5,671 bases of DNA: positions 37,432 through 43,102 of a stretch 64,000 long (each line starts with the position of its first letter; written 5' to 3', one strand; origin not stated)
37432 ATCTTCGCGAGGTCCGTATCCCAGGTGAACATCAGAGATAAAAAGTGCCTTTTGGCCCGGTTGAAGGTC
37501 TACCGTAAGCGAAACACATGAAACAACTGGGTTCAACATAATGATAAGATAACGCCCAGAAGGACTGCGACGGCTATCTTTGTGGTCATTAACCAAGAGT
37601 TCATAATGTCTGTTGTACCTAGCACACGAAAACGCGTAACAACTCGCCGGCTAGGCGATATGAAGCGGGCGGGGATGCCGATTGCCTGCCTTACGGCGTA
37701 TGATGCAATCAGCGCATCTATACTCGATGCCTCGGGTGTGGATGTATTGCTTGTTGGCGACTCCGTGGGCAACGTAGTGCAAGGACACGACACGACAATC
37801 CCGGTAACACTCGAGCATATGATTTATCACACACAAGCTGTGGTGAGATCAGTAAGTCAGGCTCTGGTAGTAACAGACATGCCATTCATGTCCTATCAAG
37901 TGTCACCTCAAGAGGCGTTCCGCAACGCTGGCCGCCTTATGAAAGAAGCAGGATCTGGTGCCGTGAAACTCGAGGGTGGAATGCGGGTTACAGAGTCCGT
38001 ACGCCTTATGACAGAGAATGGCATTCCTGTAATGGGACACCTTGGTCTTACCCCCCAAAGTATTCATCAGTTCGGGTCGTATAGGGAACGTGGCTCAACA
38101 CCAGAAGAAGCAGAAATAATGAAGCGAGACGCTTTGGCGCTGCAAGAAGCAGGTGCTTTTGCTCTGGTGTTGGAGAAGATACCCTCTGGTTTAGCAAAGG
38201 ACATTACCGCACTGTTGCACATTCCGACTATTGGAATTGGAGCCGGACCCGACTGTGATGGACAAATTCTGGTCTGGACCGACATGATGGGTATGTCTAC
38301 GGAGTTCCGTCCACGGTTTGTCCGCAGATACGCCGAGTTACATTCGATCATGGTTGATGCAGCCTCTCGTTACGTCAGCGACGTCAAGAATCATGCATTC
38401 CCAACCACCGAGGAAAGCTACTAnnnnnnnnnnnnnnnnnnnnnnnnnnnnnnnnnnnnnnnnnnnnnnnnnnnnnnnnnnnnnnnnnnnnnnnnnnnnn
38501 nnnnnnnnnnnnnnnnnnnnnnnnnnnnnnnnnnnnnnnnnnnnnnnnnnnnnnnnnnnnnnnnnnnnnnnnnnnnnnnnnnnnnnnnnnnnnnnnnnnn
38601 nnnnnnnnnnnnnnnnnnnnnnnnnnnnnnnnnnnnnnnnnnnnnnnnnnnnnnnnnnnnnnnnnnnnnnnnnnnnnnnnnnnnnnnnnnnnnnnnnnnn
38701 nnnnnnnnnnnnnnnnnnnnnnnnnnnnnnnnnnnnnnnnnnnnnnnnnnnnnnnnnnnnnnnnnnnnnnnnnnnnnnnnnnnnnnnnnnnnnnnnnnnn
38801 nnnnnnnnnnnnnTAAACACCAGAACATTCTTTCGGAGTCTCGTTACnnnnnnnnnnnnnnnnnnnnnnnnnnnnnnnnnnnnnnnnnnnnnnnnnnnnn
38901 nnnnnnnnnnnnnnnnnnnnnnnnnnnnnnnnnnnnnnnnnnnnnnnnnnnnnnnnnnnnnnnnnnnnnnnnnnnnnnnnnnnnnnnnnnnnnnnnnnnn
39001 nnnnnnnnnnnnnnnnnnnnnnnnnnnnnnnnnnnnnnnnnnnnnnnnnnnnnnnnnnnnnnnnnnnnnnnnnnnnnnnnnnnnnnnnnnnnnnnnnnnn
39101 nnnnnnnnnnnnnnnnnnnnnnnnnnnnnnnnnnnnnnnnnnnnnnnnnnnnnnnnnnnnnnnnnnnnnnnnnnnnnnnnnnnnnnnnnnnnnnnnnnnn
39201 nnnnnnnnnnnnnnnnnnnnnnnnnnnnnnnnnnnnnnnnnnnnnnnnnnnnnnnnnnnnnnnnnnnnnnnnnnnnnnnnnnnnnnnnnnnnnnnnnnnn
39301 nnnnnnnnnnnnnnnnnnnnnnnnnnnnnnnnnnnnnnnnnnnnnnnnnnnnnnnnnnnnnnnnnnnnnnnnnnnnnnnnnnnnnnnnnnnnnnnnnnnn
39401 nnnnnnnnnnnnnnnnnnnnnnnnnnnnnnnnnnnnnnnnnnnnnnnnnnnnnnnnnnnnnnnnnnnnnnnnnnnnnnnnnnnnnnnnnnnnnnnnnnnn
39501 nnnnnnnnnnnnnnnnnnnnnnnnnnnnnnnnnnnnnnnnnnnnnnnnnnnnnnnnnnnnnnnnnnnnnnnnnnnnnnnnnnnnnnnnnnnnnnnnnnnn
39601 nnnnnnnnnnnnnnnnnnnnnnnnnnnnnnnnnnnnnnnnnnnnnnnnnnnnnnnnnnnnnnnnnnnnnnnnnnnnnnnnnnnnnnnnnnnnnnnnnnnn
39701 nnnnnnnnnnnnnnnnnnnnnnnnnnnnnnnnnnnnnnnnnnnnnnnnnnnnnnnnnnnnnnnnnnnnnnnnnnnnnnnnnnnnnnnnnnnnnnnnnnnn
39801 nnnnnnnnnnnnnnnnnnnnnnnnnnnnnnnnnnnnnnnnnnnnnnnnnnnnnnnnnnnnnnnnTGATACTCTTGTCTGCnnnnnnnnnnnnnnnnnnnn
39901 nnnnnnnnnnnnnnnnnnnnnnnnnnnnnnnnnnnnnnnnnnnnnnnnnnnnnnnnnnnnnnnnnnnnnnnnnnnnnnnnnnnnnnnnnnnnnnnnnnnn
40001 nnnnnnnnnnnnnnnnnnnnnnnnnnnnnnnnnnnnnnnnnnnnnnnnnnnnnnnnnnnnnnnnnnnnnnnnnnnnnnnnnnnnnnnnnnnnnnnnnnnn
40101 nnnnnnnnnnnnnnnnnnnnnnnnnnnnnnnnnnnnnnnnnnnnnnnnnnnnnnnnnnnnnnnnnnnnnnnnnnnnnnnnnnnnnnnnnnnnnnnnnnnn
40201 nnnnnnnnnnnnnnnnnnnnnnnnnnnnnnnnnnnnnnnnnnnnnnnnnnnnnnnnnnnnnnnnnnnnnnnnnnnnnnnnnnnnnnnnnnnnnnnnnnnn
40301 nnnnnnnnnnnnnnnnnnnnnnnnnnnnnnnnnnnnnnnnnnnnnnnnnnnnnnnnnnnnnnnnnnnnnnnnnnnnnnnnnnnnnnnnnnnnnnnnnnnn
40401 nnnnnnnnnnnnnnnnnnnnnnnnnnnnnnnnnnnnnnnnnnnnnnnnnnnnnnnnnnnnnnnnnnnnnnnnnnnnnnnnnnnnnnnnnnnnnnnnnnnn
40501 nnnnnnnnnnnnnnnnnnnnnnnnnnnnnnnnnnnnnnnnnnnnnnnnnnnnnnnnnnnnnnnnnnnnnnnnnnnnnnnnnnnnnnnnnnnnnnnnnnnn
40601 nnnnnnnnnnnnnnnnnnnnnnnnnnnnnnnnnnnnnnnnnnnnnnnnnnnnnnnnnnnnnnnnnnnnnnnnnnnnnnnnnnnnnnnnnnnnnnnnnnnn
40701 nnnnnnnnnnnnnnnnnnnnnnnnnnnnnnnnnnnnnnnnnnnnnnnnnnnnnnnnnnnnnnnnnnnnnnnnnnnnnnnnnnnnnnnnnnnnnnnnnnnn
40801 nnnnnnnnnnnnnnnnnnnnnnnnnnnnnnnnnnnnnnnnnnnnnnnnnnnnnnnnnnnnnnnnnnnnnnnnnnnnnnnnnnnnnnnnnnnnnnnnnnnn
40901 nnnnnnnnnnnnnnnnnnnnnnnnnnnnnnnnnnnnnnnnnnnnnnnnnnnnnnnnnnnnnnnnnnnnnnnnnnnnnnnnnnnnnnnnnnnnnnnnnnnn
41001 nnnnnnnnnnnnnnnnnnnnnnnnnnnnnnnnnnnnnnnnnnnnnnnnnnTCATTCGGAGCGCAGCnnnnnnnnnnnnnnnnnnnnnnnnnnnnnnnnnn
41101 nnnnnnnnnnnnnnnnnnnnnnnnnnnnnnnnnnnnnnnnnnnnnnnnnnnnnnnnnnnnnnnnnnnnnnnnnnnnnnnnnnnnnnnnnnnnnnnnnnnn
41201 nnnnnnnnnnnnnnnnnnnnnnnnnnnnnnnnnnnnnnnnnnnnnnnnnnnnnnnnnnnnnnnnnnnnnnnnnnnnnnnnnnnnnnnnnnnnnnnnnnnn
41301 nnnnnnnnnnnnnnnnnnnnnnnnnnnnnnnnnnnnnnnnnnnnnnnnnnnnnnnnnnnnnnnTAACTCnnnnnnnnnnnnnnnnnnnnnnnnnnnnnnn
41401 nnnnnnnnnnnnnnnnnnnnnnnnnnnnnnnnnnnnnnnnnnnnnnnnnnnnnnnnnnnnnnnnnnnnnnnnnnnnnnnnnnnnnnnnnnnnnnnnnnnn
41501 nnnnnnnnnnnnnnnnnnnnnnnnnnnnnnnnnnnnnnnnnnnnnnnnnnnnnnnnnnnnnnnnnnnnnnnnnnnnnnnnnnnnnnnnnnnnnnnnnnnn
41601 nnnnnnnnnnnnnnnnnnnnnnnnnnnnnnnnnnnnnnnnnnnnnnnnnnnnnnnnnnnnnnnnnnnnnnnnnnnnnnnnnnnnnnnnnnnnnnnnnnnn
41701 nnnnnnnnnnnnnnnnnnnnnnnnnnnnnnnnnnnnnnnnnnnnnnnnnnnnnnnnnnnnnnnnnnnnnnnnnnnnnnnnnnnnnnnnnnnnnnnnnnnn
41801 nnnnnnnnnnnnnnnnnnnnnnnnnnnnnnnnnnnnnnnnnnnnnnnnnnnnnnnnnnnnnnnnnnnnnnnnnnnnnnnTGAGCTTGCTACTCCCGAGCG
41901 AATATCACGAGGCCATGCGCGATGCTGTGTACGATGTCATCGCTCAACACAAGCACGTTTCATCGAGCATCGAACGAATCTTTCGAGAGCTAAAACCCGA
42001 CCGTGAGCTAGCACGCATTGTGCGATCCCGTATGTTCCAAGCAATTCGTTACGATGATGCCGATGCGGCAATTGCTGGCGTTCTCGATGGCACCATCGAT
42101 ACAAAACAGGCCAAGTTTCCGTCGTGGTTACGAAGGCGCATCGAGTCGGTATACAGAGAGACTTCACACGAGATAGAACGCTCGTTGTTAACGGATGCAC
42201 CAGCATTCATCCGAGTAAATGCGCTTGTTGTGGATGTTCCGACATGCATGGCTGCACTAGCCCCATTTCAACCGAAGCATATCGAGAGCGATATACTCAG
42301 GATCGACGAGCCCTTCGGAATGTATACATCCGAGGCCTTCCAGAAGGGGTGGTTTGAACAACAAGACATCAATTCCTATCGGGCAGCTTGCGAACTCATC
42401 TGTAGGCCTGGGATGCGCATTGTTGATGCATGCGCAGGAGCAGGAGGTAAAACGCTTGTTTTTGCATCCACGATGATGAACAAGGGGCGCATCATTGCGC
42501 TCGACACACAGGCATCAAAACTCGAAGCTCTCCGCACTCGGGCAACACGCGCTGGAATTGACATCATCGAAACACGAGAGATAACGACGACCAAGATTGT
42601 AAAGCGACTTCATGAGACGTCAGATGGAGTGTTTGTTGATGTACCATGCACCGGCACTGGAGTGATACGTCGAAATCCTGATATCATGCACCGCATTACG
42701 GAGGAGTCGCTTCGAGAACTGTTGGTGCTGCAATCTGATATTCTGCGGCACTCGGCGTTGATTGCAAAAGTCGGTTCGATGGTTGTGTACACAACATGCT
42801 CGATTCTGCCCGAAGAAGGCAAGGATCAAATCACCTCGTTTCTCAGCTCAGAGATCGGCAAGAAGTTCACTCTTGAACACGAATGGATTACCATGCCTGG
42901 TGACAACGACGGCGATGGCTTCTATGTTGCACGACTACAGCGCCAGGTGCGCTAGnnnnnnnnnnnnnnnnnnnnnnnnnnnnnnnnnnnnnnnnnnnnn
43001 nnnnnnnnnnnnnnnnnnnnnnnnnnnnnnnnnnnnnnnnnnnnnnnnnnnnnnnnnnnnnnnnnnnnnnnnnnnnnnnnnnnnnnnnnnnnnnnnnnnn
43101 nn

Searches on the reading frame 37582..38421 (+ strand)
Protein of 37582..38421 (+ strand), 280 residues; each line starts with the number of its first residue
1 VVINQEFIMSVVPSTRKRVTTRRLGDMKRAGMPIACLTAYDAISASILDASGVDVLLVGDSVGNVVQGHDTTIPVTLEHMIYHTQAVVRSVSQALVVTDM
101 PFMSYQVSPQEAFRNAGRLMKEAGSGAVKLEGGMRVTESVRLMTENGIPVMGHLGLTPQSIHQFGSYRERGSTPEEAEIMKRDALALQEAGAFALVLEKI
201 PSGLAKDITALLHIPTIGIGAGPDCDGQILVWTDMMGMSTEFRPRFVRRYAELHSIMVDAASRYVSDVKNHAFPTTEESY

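Call 8: search_protein_families(library=pfam, proteins=[window:37582-38421:+], max_evalue=0.01)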
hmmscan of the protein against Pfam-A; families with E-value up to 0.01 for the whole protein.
window:37582-38421:+ (280 aa): 2 families
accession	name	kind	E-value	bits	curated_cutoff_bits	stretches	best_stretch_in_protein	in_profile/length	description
PF02548.21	Pantoate_transf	-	7e-114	380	28.7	1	18-275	1-258/259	Ketopantoate hydroxymethyltransferase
PF13714.12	PEP_mutase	-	0.00023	21.3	31.5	1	27-133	4-107/240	Phosphoenolpyruvate phosphomutase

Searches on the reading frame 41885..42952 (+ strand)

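Call 8: search_protein_families(library=pfam, proteins=[window:41885-42952:+], max_evalue=0.01)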
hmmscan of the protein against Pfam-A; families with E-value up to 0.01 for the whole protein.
window:41885-42952:+ (356 aa): 8 families
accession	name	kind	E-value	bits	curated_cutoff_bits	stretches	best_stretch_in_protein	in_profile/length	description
PF01189.24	Methyltr_RsmB-F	-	1.1e-33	117.1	27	1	174-352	7-199/199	16S rRNA methyltransferase RsmB/F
PF01728.25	FtsJ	-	3.3e-05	24.3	24.1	1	172-253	19-99/181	FtsJ-like methyltransferase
PF13847.12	Methyltransf_31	-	4.5e-05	23.6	27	1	175-232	3-60/145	Methyltransferase domain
PF22458.1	RsmF-B_ferredox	-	0.00025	21.5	27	1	78-126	1-49/74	Methyltr_RsmF/B-like, ferredoxin-like domain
PF09445.16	Methyltransf_15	-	0.0013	18.8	22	1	178-279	3-106/165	RNA cap guanine-N2 methyltransferase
PF01209.24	Ubie_methyltran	-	0.0016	18.3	20.1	1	174-230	46-102/233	ubiE/COQ5 methyltransferase family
PF13649.12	Methyltransf_25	-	0.0033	18.5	27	0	179-230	1-50/97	Methyltransferase domain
PF08704.16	GCD14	-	0.0052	16.9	26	1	170-256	35-124/247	tRNA methyltransferase complex GCD14 subunit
